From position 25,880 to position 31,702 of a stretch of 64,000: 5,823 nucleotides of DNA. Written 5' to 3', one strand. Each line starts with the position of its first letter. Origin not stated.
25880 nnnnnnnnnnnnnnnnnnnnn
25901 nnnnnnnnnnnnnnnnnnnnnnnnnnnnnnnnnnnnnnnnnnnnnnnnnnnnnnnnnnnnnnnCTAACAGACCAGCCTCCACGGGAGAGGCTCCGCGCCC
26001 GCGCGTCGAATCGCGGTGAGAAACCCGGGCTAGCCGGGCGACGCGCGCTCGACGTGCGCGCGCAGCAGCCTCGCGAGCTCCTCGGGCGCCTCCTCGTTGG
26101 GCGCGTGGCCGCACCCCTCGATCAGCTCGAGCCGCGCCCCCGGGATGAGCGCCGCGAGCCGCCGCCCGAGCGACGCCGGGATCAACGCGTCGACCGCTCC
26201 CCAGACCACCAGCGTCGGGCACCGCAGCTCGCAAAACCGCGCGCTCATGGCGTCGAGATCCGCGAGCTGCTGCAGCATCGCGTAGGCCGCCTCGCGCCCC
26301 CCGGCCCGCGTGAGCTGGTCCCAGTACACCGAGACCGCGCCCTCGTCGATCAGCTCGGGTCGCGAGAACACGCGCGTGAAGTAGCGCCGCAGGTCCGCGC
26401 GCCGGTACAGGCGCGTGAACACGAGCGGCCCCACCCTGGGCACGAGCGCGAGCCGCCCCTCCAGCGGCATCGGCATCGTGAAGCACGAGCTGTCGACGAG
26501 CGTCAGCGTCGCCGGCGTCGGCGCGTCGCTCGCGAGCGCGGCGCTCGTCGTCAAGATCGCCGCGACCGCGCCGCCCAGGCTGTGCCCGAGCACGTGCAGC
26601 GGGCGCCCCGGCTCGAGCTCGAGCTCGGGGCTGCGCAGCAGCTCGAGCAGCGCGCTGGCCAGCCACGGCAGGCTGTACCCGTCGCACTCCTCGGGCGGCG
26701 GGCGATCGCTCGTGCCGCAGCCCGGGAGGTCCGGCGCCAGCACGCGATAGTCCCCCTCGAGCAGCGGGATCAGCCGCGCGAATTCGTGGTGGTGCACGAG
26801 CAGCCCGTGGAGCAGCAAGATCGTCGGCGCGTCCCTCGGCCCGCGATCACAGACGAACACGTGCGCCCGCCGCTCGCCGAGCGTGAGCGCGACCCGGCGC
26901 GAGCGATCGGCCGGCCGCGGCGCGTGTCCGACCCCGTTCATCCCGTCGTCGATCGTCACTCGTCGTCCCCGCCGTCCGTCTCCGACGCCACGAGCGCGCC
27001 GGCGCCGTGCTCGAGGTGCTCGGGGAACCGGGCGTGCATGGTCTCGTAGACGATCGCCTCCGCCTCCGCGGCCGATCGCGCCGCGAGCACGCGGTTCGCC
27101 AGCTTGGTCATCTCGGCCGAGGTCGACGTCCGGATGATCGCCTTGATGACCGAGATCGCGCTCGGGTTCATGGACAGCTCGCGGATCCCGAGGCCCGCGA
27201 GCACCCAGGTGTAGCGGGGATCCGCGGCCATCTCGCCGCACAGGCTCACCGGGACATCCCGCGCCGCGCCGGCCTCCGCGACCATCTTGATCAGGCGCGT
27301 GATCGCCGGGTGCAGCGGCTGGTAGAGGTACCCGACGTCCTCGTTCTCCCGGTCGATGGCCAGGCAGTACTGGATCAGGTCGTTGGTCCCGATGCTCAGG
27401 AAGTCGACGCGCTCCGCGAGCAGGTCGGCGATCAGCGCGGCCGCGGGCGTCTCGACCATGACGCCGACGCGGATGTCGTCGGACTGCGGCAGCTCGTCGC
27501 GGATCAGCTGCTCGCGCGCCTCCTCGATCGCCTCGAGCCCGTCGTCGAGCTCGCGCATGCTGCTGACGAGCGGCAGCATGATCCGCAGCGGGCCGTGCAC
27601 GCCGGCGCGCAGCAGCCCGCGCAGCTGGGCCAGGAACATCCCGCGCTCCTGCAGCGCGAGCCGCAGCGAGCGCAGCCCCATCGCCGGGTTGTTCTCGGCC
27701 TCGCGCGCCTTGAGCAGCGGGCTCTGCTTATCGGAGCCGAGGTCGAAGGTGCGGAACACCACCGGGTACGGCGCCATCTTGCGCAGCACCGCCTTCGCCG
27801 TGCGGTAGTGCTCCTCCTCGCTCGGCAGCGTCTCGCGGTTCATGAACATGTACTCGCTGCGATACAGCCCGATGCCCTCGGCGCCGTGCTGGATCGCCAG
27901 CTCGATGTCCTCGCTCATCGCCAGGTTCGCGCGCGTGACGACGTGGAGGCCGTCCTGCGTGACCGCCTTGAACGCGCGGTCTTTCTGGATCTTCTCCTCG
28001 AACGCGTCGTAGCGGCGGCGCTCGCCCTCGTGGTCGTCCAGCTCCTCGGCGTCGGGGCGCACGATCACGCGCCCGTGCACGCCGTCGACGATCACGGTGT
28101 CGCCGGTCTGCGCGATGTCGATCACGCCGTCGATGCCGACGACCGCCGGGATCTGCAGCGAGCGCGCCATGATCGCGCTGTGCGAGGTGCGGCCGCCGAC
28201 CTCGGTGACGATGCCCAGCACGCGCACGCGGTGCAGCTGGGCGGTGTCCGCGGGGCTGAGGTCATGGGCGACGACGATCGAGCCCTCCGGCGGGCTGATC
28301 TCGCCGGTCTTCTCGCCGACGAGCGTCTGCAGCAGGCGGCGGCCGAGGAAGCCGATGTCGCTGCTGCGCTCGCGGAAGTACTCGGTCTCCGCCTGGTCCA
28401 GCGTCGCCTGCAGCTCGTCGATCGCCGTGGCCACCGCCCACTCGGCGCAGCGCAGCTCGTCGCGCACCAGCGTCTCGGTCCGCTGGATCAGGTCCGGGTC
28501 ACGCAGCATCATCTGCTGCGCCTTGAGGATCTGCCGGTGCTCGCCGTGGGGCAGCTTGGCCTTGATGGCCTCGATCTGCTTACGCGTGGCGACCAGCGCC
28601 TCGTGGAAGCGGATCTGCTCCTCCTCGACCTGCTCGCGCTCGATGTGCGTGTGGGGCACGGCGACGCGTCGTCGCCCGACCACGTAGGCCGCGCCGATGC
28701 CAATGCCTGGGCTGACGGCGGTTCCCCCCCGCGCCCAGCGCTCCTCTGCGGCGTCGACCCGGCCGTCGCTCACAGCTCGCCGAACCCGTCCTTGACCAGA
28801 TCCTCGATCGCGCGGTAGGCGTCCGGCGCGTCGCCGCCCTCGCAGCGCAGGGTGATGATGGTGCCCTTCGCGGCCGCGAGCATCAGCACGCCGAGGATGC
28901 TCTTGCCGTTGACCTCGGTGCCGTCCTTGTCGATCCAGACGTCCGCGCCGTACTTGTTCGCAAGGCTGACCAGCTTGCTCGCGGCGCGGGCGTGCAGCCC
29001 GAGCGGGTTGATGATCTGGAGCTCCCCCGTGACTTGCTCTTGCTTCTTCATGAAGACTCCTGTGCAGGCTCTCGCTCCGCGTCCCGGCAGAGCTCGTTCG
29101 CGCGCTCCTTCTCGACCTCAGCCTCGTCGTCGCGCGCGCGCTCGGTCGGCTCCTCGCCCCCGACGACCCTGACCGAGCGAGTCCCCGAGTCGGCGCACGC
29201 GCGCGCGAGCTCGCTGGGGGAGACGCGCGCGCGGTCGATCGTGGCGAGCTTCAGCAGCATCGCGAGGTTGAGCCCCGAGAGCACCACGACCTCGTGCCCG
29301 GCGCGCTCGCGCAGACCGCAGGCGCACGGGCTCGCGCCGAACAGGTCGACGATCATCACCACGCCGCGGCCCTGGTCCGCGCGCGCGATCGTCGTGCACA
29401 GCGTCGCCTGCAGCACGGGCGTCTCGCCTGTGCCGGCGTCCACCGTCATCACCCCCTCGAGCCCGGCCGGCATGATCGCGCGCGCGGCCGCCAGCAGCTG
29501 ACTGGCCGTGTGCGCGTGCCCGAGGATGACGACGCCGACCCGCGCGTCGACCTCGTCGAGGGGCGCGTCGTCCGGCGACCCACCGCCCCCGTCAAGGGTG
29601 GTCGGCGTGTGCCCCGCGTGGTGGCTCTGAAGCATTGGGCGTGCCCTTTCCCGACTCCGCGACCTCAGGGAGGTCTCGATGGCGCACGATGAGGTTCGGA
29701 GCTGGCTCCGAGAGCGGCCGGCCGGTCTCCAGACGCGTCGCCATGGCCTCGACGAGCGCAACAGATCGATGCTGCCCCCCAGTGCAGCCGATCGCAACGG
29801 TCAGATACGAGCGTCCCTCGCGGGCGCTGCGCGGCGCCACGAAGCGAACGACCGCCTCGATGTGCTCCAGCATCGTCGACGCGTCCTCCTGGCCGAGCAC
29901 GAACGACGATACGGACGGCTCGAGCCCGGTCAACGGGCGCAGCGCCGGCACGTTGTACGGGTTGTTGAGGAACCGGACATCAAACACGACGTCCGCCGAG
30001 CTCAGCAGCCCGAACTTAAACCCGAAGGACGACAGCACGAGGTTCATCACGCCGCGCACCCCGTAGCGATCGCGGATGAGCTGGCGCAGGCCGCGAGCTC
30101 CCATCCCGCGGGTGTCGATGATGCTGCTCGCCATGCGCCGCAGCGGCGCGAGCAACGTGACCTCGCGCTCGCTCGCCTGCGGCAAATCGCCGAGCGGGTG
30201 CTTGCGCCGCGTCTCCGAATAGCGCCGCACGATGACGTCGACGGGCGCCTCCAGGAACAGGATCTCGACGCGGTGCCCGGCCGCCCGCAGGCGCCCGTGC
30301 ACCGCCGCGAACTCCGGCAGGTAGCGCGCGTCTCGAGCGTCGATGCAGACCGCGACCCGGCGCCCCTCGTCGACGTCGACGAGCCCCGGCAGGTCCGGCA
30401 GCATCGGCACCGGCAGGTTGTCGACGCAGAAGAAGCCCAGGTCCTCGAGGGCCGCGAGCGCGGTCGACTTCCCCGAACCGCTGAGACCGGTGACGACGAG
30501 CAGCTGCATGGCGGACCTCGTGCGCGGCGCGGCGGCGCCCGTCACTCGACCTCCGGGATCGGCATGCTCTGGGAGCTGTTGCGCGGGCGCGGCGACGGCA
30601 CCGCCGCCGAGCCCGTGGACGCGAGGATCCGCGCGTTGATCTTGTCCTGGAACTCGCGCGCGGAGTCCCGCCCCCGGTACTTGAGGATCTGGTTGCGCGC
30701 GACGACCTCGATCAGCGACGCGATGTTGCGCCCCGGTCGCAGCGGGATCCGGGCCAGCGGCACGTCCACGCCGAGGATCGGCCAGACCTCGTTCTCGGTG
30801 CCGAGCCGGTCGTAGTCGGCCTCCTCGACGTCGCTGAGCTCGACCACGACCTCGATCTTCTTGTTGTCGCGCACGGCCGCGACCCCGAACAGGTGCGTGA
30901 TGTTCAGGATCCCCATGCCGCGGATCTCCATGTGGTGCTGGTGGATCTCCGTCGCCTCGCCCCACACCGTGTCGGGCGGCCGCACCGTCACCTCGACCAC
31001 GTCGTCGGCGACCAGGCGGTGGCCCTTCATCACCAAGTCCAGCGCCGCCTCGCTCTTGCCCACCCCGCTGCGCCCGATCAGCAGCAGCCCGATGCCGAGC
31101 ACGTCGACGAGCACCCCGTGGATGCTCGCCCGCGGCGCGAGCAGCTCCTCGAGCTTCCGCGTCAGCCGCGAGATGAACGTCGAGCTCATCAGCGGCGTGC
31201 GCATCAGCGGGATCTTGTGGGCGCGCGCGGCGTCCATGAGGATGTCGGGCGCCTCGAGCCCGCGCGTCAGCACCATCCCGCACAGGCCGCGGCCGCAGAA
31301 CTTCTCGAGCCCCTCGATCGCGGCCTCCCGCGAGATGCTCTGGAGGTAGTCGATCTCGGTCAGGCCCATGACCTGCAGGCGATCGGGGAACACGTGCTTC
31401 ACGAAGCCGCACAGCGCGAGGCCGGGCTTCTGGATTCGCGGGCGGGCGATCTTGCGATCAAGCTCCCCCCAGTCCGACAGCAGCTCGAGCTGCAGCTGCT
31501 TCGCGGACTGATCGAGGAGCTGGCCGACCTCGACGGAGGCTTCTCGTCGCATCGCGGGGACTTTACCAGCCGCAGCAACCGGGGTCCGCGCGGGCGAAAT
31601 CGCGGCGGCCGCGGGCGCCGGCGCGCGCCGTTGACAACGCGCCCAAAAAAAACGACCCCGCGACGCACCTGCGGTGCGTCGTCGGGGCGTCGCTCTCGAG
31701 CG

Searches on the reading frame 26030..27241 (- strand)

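Call 70: search_protein_families(library=pfam, proteins=[window:26030-27241:-], max_evalue=0.0001)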
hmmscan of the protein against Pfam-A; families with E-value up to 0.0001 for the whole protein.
window:26030-27241:- (403 aa): 4 families
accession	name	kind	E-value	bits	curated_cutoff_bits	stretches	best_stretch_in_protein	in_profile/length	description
PF12697.13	Abhydrolase_6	-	1.7e-28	101.2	26.3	1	141-391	1-216/217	Alpha/beta hydrolase family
PF00561.26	Abhydrolase_1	-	2.4e-25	90.1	25.8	1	139-386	1-245/245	alpha/beta hydrolase fold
PF12146.15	Hydrolase_4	-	3.1e-11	43.5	27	1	140-380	6-233/239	Serine aminopeptidase, S33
PF00975.26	Thioesterase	-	2.2e-05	25.2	26.4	1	141-252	3-103/226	Thioesterase domain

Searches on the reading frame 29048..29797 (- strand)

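Call 70: search_protein_families(library=pfam, proteins=[window:29048-29797:-], max_evalue=0.0001)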
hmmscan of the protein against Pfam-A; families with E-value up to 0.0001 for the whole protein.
window:29048-29797:- (249 aa): 1 family
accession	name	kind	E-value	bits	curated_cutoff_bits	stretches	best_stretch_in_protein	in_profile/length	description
PF03610.21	EIIA-man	-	2.3e-12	47.5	21.4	1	88-192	1-106/116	PTS system fructose IIA component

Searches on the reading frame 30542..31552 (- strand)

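Call 71: search_protein_families(library=pfam, proteins=[window:30542-31552:-], max_evalue=0.0001)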
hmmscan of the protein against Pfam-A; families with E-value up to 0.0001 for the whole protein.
window:30542-31552:- (336 aa): 2 families
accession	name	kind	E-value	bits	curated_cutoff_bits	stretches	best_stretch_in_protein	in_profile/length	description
PF07475.17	Hpr_kinase_C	-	7e-63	211.6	33.3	1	138-304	3-170/171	HPr Serine kinase C-terminal domain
PF02603.21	Hpr_kinase_N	-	8.8e-30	103.7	24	1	9-133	3-124/125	HPr Serine kinase N terminus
